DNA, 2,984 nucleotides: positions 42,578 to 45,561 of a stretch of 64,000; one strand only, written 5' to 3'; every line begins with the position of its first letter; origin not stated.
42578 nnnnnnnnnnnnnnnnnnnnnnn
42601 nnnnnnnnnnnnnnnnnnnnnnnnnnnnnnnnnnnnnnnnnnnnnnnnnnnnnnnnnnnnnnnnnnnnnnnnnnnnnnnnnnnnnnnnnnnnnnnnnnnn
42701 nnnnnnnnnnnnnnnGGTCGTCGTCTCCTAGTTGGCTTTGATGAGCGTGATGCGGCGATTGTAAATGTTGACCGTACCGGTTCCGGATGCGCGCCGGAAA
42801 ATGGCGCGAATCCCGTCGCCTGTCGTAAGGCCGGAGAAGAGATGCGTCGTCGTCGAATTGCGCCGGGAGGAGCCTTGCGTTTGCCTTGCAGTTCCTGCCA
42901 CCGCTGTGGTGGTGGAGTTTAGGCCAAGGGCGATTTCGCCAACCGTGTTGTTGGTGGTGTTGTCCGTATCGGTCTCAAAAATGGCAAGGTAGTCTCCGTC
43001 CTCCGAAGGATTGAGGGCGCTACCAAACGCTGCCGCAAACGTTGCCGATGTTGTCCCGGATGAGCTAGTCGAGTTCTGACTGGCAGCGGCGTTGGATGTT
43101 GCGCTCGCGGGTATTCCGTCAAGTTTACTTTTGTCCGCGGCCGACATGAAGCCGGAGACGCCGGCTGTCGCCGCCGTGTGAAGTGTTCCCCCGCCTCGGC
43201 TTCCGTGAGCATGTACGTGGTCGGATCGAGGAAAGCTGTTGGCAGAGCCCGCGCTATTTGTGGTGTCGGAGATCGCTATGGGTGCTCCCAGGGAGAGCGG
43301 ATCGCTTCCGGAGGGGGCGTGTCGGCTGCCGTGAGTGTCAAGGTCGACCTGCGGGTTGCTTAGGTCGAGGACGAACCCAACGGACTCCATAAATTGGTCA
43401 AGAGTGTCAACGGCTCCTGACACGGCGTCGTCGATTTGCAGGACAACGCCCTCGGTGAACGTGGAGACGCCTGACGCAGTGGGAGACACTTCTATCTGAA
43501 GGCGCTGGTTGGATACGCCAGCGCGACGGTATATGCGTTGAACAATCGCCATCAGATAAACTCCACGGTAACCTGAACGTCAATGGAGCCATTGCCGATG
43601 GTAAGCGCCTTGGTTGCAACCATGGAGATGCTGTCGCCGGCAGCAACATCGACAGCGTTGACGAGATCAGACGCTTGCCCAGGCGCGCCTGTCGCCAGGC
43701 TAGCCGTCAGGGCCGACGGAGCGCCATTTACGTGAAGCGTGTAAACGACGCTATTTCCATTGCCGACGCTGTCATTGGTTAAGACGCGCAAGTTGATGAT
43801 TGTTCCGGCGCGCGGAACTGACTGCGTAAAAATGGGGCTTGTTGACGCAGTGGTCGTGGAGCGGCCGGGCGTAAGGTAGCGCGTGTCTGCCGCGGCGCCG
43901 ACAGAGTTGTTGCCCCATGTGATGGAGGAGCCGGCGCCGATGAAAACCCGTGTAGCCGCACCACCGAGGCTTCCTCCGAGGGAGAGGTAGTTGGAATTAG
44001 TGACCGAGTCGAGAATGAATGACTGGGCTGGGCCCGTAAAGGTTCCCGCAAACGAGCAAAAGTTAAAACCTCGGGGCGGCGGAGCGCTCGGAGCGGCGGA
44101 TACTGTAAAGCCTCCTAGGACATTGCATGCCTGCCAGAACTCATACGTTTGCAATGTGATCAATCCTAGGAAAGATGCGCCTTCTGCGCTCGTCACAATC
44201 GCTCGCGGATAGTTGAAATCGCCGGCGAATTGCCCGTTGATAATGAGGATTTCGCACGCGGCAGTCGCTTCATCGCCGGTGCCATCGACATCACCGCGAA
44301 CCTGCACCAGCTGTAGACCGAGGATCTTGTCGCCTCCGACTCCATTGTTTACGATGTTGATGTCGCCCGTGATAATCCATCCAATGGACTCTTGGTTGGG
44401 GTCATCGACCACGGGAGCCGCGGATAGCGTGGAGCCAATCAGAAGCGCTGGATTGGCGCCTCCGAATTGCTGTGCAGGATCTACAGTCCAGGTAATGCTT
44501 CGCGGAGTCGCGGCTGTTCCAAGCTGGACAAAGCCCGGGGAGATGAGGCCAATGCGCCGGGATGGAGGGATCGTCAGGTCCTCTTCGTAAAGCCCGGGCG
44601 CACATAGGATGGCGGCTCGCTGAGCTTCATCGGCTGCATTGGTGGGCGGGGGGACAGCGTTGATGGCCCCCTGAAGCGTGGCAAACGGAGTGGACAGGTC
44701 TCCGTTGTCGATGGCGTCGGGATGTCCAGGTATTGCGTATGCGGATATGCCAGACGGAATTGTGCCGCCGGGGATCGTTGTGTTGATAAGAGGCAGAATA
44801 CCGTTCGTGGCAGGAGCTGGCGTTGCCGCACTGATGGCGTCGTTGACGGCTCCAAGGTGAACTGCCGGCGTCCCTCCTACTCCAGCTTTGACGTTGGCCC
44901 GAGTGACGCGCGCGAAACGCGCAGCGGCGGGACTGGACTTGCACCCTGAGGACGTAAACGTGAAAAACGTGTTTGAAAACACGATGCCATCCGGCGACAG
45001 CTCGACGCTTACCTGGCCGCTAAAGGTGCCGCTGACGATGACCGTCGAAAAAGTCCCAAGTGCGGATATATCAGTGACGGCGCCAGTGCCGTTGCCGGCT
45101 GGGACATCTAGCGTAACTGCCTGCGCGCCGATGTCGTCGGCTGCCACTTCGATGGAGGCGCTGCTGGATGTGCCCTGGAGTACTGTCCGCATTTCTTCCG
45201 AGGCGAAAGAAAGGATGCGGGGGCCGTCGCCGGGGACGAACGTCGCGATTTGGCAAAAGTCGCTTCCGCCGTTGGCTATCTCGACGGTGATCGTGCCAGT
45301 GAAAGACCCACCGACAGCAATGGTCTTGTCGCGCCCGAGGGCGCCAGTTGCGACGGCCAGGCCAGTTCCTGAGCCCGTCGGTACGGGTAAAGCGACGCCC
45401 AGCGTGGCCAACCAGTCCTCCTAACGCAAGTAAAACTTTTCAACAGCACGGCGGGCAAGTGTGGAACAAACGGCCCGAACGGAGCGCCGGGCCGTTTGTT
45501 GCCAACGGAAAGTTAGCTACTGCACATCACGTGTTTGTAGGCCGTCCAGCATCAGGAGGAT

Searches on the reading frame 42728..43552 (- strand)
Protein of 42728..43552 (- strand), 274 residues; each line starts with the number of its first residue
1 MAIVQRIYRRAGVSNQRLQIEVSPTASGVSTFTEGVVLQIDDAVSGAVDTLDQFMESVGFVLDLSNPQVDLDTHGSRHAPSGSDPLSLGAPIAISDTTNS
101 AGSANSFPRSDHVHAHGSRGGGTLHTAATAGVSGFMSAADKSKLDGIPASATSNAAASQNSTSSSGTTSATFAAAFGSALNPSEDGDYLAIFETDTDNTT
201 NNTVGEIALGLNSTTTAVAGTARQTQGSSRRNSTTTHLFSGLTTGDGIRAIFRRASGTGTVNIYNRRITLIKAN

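Call 15: search_protein_families(library=phrogs, proteins=[window:42728-43552:-], max_evalue=0.01)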
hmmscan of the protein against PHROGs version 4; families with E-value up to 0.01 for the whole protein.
window:42728-43552:- (274 aa): 3 families
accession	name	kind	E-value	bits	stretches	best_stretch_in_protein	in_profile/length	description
phrog_6907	-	unknown function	0.00027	22.3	1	104-150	44-91/99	-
phrog_5207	-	unknown function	0.00092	18.8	1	123-227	260-362/689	-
phrog_7389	-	tail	0.0024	17.5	1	120-158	525-563/732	tail fiber protein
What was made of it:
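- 42728..43552 (-): 274-aa protein between F and E. It lacks the anchor. By my reading it carries tail-fibre-type motifs (HxH, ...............). Possible accessory fibre or partner. Weak PHROG hits, including 7389 'tail fiber protein' at E 0.0024 (call 15).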

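Call 16: search_protein_families(library=pfam, proteins=[window:42728-43552:-], max_evalue=0.01)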
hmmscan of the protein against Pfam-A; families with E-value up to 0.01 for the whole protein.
window:42728-43552:- (274 aa): 0 families

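Call 74: search_protein_families(library=pfam, proteins=[window:42728-43552:-], max_evalue=1)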
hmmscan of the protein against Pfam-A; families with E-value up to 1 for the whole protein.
window:42728-43552:- (274 aa): 0 families

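Call 102: search_protein_families(library=ncbifam, proteins=[window:42728-43552:-], max_evalue=0.1)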
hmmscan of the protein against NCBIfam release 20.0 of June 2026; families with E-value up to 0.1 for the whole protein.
window:42728-43552:- (274 aa): 1 family
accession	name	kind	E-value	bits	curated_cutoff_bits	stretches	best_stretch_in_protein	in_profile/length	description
TIGR03892.1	thiopep_precurs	subfamily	0.036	14.4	25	0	140-171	16-41/44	thiazolylpeptide-type bacteriocin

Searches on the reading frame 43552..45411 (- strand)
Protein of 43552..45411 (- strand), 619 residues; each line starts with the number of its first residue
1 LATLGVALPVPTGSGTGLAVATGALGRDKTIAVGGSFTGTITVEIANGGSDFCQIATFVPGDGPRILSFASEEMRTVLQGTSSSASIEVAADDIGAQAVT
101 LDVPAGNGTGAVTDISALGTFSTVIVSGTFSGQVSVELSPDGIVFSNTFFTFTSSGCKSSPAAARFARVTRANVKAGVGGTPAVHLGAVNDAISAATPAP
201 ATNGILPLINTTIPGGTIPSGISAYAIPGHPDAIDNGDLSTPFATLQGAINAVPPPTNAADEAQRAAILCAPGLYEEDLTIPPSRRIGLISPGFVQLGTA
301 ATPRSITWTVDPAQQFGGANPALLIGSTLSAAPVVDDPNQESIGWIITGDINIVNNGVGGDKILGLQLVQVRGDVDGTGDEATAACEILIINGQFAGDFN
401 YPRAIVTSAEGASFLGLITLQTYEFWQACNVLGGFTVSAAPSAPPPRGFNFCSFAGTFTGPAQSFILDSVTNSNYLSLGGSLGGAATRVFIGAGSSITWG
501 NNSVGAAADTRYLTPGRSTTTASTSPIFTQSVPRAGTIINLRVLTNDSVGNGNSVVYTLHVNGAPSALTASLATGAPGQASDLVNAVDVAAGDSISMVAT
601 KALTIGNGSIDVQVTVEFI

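Call 10: search_protein_families(library=pfam, proteins=[window:43552-45411:-], max_evalue=0.1)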
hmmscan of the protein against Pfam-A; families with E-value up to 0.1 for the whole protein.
window:43552-45411:- (619 aa): 0 families

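Call 11: search_protein_families(library=phrogs, proteins=[window:43552-45411:-], max_evalue=0.1)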
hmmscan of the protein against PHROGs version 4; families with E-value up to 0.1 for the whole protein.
window:43552-45411:- (619 aa): 1 family
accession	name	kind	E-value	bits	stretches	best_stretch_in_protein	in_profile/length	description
phrog_4577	-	tail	0.00076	19.7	1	232-283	132-179/340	tail protein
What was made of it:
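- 43552..45411 (-): Paralog F, 619 aa, TTG start. Tandem anchor plus a body paralogous to A. Lies next after the capsid-like gene, 105 bp downstream. Weak PHROG 4577 'tail protein' hit at aa 232-283 (call 11).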

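Call 96: search_solved_structures(query=window:43552-45411:-, max_evalue=10)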
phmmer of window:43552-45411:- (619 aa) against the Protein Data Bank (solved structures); distinct sequences matched with E-value up to 10: 0.

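Call 102: search_protein_families(library=ncbifam, proteins=[window:43552-45411:-], max_evalue=0.1)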
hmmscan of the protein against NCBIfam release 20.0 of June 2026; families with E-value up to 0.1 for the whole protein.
window:43552-45411:- (619 aa): 0 families
